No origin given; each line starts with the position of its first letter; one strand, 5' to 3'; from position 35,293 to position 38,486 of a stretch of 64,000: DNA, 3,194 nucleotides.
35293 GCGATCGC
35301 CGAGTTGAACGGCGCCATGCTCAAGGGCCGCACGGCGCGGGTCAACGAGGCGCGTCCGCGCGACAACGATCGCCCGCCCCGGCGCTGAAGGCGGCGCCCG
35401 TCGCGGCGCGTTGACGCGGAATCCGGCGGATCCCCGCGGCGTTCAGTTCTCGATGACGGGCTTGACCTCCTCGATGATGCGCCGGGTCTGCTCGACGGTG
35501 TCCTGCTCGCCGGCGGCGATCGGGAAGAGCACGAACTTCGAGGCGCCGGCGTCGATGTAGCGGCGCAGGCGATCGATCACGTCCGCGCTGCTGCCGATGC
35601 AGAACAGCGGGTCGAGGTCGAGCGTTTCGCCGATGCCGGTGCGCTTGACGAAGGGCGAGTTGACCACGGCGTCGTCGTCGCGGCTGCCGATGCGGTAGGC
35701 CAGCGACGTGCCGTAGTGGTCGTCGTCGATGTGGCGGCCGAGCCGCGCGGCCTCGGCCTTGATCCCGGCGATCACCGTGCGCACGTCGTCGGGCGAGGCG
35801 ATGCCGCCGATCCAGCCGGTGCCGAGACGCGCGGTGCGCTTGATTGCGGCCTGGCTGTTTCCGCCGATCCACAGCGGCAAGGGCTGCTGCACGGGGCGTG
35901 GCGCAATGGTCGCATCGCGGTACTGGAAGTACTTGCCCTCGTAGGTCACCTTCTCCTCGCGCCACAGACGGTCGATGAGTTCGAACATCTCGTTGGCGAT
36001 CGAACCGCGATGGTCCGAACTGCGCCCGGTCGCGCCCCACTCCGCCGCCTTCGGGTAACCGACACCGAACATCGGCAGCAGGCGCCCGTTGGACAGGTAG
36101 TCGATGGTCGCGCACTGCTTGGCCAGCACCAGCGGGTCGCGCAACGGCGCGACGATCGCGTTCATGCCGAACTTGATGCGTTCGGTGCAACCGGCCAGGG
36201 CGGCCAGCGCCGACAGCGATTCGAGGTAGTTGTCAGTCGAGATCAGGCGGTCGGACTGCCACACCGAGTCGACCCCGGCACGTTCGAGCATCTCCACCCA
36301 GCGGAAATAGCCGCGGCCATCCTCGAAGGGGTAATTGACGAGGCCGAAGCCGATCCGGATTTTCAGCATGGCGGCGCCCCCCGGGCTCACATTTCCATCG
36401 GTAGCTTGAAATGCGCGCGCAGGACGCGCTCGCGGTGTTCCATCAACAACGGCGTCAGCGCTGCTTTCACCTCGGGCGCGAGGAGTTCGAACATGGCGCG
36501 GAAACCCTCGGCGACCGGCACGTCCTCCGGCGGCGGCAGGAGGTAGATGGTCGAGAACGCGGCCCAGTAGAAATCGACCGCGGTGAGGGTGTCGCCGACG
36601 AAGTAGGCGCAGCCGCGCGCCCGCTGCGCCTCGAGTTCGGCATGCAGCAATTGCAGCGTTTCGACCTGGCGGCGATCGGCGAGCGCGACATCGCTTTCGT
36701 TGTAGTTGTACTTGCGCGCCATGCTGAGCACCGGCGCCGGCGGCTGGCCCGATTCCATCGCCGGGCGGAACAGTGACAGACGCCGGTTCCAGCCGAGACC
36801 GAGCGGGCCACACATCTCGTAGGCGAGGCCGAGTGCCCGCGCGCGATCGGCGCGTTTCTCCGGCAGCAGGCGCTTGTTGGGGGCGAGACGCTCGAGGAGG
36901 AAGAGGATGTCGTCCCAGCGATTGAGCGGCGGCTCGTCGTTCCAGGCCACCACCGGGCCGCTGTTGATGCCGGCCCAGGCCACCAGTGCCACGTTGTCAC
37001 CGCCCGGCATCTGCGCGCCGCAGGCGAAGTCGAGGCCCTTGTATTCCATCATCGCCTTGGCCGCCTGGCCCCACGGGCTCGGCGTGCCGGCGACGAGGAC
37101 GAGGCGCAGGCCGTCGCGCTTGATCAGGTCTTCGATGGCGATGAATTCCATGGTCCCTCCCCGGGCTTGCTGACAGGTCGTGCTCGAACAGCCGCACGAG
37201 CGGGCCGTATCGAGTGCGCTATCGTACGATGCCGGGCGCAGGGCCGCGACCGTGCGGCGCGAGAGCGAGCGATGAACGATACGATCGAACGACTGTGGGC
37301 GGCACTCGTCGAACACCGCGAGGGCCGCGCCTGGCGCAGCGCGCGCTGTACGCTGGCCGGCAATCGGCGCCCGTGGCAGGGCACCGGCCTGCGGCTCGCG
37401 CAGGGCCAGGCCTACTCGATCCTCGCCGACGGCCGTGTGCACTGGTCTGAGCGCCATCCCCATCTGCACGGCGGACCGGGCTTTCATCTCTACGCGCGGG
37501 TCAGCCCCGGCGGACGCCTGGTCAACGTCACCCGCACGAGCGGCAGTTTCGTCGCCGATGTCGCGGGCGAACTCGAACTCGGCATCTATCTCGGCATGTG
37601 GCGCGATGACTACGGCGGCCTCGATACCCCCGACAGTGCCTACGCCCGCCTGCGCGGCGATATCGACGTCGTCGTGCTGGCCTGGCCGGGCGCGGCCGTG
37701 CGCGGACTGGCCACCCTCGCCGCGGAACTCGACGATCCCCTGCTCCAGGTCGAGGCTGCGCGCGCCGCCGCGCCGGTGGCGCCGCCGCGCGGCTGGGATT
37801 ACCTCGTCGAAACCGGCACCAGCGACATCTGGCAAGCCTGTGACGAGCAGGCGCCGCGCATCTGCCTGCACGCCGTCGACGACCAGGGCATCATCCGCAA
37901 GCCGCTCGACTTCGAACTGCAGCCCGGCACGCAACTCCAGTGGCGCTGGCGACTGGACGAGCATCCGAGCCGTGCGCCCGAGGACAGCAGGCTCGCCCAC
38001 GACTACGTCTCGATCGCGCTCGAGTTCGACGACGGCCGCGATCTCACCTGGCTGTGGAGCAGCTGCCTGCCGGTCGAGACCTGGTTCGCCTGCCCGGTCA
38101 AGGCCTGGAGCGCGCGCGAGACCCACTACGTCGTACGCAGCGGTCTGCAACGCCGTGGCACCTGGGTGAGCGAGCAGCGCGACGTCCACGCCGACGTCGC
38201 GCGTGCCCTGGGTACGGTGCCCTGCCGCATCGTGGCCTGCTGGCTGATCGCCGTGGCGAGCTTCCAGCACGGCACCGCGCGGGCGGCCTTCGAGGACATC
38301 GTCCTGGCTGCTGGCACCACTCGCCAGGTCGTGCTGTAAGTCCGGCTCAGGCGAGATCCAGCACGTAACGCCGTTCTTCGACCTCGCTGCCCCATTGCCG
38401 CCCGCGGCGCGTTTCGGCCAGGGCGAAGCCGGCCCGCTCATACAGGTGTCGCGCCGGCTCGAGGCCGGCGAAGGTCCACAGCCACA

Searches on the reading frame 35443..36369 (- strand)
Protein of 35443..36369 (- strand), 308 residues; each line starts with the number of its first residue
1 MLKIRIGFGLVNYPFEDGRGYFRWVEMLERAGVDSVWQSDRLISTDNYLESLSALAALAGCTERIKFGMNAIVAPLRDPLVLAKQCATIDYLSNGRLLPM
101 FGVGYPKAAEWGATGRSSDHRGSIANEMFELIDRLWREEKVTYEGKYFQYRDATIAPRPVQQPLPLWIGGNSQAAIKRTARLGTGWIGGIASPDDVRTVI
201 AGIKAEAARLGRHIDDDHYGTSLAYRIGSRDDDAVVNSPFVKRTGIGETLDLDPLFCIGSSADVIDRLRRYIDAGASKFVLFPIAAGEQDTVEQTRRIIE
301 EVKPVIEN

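Call 64: search_protein_families(library=ncbifam, proteins=[window:35443-36369:-], max_evalue=0.00001)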
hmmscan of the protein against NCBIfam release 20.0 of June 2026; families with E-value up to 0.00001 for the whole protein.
window:35443-36369:- (308 aa): 29 families (the best 25 are shown)
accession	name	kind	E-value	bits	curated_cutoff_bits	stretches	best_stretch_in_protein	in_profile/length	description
TIGR03854.1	F420_MSMEG_3544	hypoth_equivalog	8.8e-53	179.5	295.6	1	21-291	15-276/290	TIGR03854 family LLM class F420-dependent oxidoreductase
TIGR03619.1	F420_Rv2161c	subfamily_domain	1.4e-49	169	166.9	1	44-219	39-214/247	TIGR03619 family F420-dependent LLM class oxidoreductase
TIGR03571.1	lucif_BA3436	subfamily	1.5e-26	93.4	303.9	1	24-206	36-224/304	TIGR03571 family LLM class oxidoreductase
TIGR03560.1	F420_Rv1855c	subfamily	2.8e-26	92.7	231.4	1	25-216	19-221/227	TIGR03560 family F420-dependent LLM class oxidoreductase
TIGR04021.1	LLM_DMSO2_sfnG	equivalog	7.1e-24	84.8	382.95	1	45-214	57-228/350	dimethylsulfone monooxygenase SfnG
TIGR03565.1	alk_sulf_monoox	equivalog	5.4e-22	78.3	518.2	1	52-215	56-220/346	FMNH2-dependent alkanesulfonate monooxygenase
NF001939.1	PRK00719.1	subfamily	2e-21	76.2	510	1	55-215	59-220/373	alkanesulfonate monooxygenase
NF002619.0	PRK02271.1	equivalog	2.5e-21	76.3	276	1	23-230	18-218/329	5,10-methylenetetrahydromethanopterin reductase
TIGR03555.1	F420_mer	equivalog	1.6e-20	73.8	348.7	1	20-219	13-206/325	5,10-methylenetetrahydromethanopterin reductase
TIGR03621.1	F420_MSMEG_2516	subfamily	1.1e-18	67.4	213.15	1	16-197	11-182/295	TIGR03621 family F420-dependent LLM class oxidoreductase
TIGR04020.1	seco_metab_LLM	subfamily_domain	6.2e-18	65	244.45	1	31-187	31-189/341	MupA/Atu3671 family FMN-dependent luciferase-like monooxygenase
TIGR03559.1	F420_Rv3520c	subfamily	1e-17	64.2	335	1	17-205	11-205/325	LLM class F420-dependent oxidoreductase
TIGR03564.1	F420_MSMEG_4879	subfamily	3.3e-15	56.4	234.25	1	28-212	8-187/265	TIGR03564 family F420-dependent LLM class oxidoreductase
TIGR03857.1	F420_MSMEG_2249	hypoth_equivalog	7.2e-15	55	218.4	1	29-212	24-201/329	TIGR03857 family LLM class F420-dependent oxidoreductase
TIGR03557.1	F420_G6P_family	subfamily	3.9e-13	49.2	210.4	1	24-196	18-195/316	TIGR03557 family F420-dependent LLM class oxidoreductase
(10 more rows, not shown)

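Call 65: search_protein_families(library=pfam, proteins=[window:35443-36369:-], max_evalue=0.001)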
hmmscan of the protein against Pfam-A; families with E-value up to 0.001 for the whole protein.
window:35443-36369:- (308 aa): 1 family
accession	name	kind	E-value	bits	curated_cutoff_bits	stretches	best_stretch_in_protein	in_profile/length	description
PF00296.26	Bac_luciferase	-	1.2e-50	173.1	27.9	1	23-237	27-240/314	Luciferase-like monooxygenase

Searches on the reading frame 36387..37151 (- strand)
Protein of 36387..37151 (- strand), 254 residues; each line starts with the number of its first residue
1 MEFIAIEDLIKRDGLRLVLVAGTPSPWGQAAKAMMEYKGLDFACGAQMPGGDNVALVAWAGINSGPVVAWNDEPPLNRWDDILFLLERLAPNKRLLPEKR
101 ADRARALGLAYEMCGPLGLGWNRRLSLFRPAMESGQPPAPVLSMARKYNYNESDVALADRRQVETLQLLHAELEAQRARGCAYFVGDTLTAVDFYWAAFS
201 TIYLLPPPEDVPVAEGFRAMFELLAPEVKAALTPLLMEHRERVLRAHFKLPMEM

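Call 64: search_protein_families(library=ncbifam, proteins=[window:36387-37151:-], max_evalue=0.00001)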
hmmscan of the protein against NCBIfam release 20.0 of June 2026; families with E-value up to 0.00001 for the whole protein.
window:36387-37151:- (254 aa): 0 families

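Call 65: search_protein_families(library=pfam, proteins=[window:36387-37151:-], max_evalue=0.001)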
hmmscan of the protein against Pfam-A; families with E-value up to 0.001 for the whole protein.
window:36387-37151:- (254 aa): 1 family
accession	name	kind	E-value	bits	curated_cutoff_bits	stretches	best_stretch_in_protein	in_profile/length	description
PF00043.30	GST_C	-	0.00046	20.8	20.7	1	145-201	14-65/93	Glutathione S-transferase, C-terminal domain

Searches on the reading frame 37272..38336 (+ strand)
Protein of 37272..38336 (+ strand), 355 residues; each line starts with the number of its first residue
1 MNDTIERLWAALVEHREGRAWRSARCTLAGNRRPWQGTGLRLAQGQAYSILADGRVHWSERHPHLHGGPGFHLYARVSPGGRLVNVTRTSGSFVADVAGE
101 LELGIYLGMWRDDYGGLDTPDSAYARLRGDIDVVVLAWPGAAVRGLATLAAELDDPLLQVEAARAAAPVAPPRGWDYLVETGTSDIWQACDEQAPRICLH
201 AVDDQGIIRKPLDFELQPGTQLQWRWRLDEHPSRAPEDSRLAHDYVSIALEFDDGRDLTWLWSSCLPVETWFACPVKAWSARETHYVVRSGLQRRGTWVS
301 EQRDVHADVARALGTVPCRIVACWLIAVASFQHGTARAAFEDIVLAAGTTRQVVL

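Call 4: search_protein_families(library=pfam, proteins=[window:37272-38336:+], max_evalue=1)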
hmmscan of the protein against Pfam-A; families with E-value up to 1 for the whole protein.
window:37272-38336:+ (355 aa): 1 family
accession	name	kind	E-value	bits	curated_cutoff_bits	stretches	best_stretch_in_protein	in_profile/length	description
PF11249.13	DUF3047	-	5.6e-27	95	27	1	192-344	23-198/198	Protein of unknown function (DUF3047)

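Call 5: search_protein_families(library=ncbifam, proteins=[window:37272-38336:+], max_evalue=1)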
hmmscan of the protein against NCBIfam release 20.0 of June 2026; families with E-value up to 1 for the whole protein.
window:37272-38336:+ (355 aa): 0 families

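Call 7: find_homologous_proteins(query=window:37272-38336:+)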
Query window:37272-38336:+ (355 aa): 160 proteins with E <= 0.001 among 8000 candidates; the best 120 are listed.
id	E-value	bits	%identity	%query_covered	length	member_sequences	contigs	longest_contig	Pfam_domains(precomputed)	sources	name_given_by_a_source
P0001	2.5e-240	815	99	100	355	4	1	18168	PF11249.14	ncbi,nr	ncbi:MAG: DUF3047 domain-containing protein [Gammaproteobacteria bacterium]|nr:DUF3047 domain-contai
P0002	8.2e-181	619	77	100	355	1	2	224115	PF11249.14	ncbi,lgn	ncbi:MAG: DUF3047 domain-containing protein [Gammaproteobacteria bacterium]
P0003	5.5e-146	505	69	94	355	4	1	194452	PF11249.14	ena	-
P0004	4.6e-144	498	68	94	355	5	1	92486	PF11249.14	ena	-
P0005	7.6e-142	491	67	92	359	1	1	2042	PF11249.14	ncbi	ncbi:MAG: DUF3047 domain-containing protein [Gammaproteobacteria bacterium]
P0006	1.8e-140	486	68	92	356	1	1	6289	PF11249.14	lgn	-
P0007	2.2e-140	486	63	95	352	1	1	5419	PF11249.14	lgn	-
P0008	2.3e-139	483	65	92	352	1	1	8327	PF11249.14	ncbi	-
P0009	2.4e-139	483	64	92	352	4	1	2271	PF11249.14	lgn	-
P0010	1.9e-137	476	63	97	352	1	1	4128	PF11249.14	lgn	-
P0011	2.3e-137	476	65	92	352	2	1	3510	PF11249.14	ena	-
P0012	3.2e-137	476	64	92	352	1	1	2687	PF11249.14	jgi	jgi:Protein of unknown function (DUF3047)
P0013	9.7e-137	474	63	93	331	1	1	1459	PF11249.14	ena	-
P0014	1.4e-136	474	67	90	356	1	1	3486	PF11249.14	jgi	jgi:hypothetical protein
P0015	1.0e-135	471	64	94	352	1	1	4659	PF11249.14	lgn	-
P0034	1.1e-128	448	58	98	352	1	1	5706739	PF11249.14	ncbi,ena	-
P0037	1.6e-125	437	58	92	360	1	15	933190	PF11249.14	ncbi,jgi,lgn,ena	jgi:hypothetical protein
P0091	5.7e-104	366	53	94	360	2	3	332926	PF11249.14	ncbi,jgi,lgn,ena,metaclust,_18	metaclust:\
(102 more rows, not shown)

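Call 8: search_solved_structures(query=window:37272-38336:+, max_evalue=10)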
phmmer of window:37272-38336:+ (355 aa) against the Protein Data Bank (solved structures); distinct sequences matched with E-value up to 10: 1.
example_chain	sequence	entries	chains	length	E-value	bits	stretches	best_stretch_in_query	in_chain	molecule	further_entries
8jjr_d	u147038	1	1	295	1.3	11.2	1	141-192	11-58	PsaD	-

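Call 15: find_encoding_contigs(protein=P0002, flank=10000, max_places=2)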
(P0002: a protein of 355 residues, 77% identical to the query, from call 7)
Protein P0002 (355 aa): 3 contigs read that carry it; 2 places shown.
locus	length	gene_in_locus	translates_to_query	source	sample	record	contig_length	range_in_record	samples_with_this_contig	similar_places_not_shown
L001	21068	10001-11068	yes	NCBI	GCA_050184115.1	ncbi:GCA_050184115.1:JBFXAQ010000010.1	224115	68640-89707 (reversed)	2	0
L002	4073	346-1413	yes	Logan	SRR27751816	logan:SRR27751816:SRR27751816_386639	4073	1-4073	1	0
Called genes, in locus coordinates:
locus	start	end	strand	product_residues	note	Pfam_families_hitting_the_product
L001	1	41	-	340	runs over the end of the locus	PF00296:Bac_luciferase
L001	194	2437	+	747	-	PF02538:Hydantoinase_B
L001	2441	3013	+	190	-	PF08882:Acetone_carb_G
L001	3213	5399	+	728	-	PF05378:Hydant_A_N, PF01968:Hydantoinase_A, PF19278:Hydant_A_C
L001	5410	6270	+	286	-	PF01557:FAA_hydrolase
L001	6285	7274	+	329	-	PF08240:ADH_N, PF00107:ADH_zinc_N, PF13602:ADH_zinc_N_2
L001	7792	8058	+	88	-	PF00076:RRM_1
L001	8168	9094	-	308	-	PF00296:Bac_luciferase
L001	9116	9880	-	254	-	-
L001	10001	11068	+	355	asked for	PF11249:DUF3047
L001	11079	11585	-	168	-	PF00583:Acetyltransf_1, PF13508:Acetyltransf_7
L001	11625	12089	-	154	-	PF10604:Polyketide_cyc2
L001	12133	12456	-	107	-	PF07978:NIPSNAP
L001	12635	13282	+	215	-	PF04199:Cyclase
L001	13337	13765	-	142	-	PF13577:SnoaL_4, PF12680:SnoaL_2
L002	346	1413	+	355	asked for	PF11249:DUF3047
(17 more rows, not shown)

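Call 16: find_encoding_contigs(protein=P0034, flank=6000, max_places=1)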
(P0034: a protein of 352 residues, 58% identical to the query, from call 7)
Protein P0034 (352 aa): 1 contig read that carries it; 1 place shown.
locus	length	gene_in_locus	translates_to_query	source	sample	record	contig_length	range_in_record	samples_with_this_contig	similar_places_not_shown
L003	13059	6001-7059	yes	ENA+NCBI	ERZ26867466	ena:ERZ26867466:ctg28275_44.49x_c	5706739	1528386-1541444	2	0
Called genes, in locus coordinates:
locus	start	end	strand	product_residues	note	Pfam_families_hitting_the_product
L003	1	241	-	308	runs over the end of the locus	PF00296:Bac_luciferase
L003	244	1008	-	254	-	-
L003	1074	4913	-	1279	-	-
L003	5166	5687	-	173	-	-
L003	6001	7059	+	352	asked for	PF11249:DUF3047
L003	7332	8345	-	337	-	PF00296:Bac_luciferase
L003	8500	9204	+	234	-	PF00702:Hydrolase, PF13419:HAD_2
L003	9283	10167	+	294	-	PF00296:Bac_luciferase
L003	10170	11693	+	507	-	PF07690:MFS_1, PF00854:PTR2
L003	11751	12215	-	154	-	PF04073:tRNA_edit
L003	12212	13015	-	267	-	PF14023:Bestrophin-like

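Call 17: find_encoding_contigs(protein=P0037, flank=6000, max_places=1)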
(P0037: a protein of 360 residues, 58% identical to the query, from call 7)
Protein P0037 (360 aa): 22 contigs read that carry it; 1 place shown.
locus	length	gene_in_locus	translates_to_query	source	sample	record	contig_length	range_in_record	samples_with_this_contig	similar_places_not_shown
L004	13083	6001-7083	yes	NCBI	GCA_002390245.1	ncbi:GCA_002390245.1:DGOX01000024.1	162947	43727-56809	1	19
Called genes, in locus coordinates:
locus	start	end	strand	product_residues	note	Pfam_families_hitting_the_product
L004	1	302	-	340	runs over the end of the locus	PF00296:Bac_luciferase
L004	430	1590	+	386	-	PF04909:Amidohydro_2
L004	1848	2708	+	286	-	PF01557:FAA_hydrolase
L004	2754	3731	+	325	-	PF08240:ADH_N, PF00107:ADH_zinc_N, PF13602:ADH_zinc_N_2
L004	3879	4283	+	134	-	PF02627:CMD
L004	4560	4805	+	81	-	PF00076:RRM_1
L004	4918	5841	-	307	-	PF00296:Bac_luciferase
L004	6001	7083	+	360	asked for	PF11249:DUF3047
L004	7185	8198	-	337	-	PF00296:Bac_luciferase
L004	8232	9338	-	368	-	PF00296:Bac_luciferase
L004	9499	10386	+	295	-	PF00296:Bac_luciferase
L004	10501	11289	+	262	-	PF00378:ECH_1, PF16113:ECH_2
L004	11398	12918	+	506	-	PF07690:MFS_1, PF00854:PTR2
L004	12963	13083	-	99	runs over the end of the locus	PF03992:ABM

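Call 18: find_encoding_contigs(protein=P0091, flank=6000, max_places=1)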
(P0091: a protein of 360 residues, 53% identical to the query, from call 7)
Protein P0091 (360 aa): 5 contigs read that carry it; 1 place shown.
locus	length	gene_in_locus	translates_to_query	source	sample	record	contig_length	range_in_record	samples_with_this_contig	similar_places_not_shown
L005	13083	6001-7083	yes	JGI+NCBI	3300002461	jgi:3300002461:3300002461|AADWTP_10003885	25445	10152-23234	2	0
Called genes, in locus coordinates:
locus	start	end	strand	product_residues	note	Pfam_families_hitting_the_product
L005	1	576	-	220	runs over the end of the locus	PF00293:NUDIX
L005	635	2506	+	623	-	PF02705:K_trans, PF22776:K_trans_C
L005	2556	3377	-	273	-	PF00378:ECH_1, PF16113:ECH_2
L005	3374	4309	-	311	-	PF00296:Bac_luciferase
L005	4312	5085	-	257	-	-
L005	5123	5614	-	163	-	-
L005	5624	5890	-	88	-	-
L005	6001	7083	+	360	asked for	PF11249:DUF3047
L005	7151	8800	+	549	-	PF00501:AMP-binding, PF13193:AMP-binding_C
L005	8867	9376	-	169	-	PF01661:Macro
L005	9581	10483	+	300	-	PF00990:GGDEF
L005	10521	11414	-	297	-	PF00296:Bac_luciferase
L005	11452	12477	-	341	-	PF00296:Bac_luciferase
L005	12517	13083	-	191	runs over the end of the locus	PF08238:Sel1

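Call 19: predict_structure(alignment_id=A1)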
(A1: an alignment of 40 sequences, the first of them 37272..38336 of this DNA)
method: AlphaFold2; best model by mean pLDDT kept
length: 355 residues; sequences in the alignment: 40
mean_pLDDT: 95.7   pTM: 0.91
mean pLDDT of the five models: 95.7, 95.6, 95.3, 94.9, 94.9
residues with pLDDT >= 90: 333; 70-90: 20; 50-70: 2; < 50: 0
segments of 3 or more residues with pLDDT < 50: none
pLDDT, mean of each block of 10 residues (from residue 1): 89 93 98 95 99 96 95 97 96 98 94 92 94 98 97 96 95 92 90 89 96 98 98 96 97 98 98 94 97 95 99 98 98 97 97 98
secondary structure, 60 per line:
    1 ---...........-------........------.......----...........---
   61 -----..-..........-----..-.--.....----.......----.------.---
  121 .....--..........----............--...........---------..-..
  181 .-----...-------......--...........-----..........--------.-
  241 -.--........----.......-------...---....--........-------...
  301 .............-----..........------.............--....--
elements in order: H4-14 E22-29 E36-42 E47-57 H69-72 E73-78 E90-94 E99-105 H121-125 E128-137 H142-153 H156-166 E187-189 E197-202 E205-215 E221-230 E245-252 E257-263 E271-273 H277-280 E283-290 E298-304 H305-313 E319-328 E335-347 E350-353

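Call 28: search_solved_structures(query=A1, max_evalue=10, show_alignments=3)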
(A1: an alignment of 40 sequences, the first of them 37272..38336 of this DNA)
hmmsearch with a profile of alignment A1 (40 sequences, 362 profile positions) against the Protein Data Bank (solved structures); distinct sequences matched with E-value up to 10: 1.
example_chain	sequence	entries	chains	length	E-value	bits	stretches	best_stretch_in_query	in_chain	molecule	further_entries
3o12_A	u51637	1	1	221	0.062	15.5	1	23-96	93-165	Uncharacterized protein YJL217W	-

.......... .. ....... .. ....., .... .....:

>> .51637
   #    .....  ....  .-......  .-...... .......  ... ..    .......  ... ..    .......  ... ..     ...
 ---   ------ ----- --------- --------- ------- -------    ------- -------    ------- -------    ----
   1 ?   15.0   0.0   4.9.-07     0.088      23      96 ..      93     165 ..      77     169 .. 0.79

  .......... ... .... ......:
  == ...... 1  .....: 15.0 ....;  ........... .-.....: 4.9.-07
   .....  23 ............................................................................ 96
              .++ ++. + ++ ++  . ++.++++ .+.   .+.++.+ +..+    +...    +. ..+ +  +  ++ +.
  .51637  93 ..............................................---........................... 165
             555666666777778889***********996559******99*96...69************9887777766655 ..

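Call 39: fold_search(model_id=the predicted structure, library=pdb)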
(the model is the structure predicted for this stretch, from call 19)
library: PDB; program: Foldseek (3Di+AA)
matches with E <= 10: 1130; with E <= 0.001: 63
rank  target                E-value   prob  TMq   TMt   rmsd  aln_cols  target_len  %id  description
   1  6ygq_A                5.7e-06  1.00  0.26  0.70   2.9       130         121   15  EclA N-terminal domain; PllA-like lectin (released 2021-04-07)
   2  6ygq_D                1.2e-05  1.00  0.26  0.71   2.9       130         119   15  EclA N-terminal domain; PllA-like lectin (released 2021-04-07)
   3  9e2g_1V               1.6e-05  1.00  0.26  0.45   6.6       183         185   17  Cryo-EM structure of 48 nm repeat of microtubule doublet from T. brucei flagellum (released 2025-03-12)
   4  6ygq_B                1.7e-05  1.00  0.25  0.68   2.9       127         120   16  EclA N-terminal domain; PllA-like lectin (released 2021-04-07)
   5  8zi4_A                1.8e-05  0.99  0.22  0.15  13.4       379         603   10  Cryo-EM structure of wtEP-trypsinogen (released 2025-05-21)
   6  8hif_M3               2.9e-05  0.51  0.15  0.13  18.9       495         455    8  One asymmetric unit of Singapore grouper iridovirus capsid (released 2023-04-19)
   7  6ve7_3                3.0e-05  1.00  0.26  0.44   6.1       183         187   16  The inner junction complex of Chlamydomonas reinhardtii doublet microtubule (released 2020-02-05)
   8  6v1v_A                3.4e-05  1.00  0.22  0.12  17.1       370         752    6  VIP3B (VIP3B_2160) adapted for crystallization (released 2019-12-18)
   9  8otz_XG               4.8e-05  1.00  0.27  0.47   6.6       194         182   16  48-nm repeat of the native axonemal doublet microtubule from bovine sperm (released 2023-11-22)
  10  5odu_A                5.0e-05  1.00  0.25  0.67   3.2       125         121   18  PllA lectin, monosaccharide complex (released 2017-10-04)
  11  5ofz_A                5.6e-05  1.00  0.25  0.68   3.2       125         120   18  PllA lectin, apo (released 2017-10-04)
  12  4cp9_A                5.9e-05  1.00  0.26  0.69   2.8       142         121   18  Crystal structure OF lecA lectin complexed with a divalent galactoside at 1.65 angstrom (released 2014-10-08)
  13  8hif_h2               6.6e-05  0.44  0.15  0.12  19.1       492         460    8  One asymmetric unit of Singapore grouper iridovirus capsid (released 2023-04-19)
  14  8g2z_0Q               7.0e-05  1.00  0.26  0.45   6.2       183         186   14  48-nm doublet microtubule from Tetrahymena thermophila strain CU428 (released 2023-06-14)
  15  6u42_3W               7.4e-05  1.00  0.27  0.47   6.4       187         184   16  Natively decorated ciliary doublet microtubule (released 2019-11-13)
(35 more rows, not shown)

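Call 60: find_related_loci(query=A1, collection=metagenome_contigs, flank=6000)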
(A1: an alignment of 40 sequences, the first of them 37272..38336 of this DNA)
Query A1 (355 aa) in metagenome_contigs; peptide patterns used: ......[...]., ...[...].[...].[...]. (x = any residue, [..] = any of these).
319 stretches matched a pattern; 253 encode a relative of the query (tblastn E <= 1e-3); the best 80 are kept; 80 distinct loci.
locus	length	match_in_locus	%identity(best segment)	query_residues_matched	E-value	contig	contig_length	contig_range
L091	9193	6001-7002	68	22-353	3e-143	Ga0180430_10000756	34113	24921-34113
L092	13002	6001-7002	68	22-353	2e-143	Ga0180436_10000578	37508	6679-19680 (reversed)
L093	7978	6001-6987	64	28-355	2e-135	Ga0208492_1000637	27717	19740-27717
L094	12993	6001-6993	58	28-355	6e-127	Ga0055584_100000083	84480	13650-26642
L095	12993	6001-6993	58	28-355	6e-127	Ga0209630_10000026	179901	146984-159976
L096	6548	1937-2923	63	28-355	2e-126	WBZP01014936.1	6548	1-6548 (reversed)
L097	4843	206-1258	54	5-355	1e-111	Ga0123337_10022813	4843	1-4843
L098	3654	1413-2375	54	27-345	4e-111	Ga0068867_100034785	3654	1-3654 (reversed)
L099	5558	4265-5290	53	17-355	7e-109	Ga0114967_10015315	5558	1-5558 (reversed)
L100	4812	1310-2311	47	22-355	4e-109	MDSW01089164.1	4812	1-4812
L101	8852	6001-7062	54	1-345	4e-108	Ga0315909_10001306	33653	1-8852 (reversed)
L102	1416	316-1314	51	24-355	2e-116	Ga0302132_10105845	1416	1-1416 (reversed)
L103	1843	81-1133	46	5-355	1e-113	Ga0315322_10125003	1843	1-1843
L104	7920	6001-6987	56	28-355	6e-106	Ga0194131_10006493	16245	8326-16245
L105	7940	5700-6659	48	27-346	7e-106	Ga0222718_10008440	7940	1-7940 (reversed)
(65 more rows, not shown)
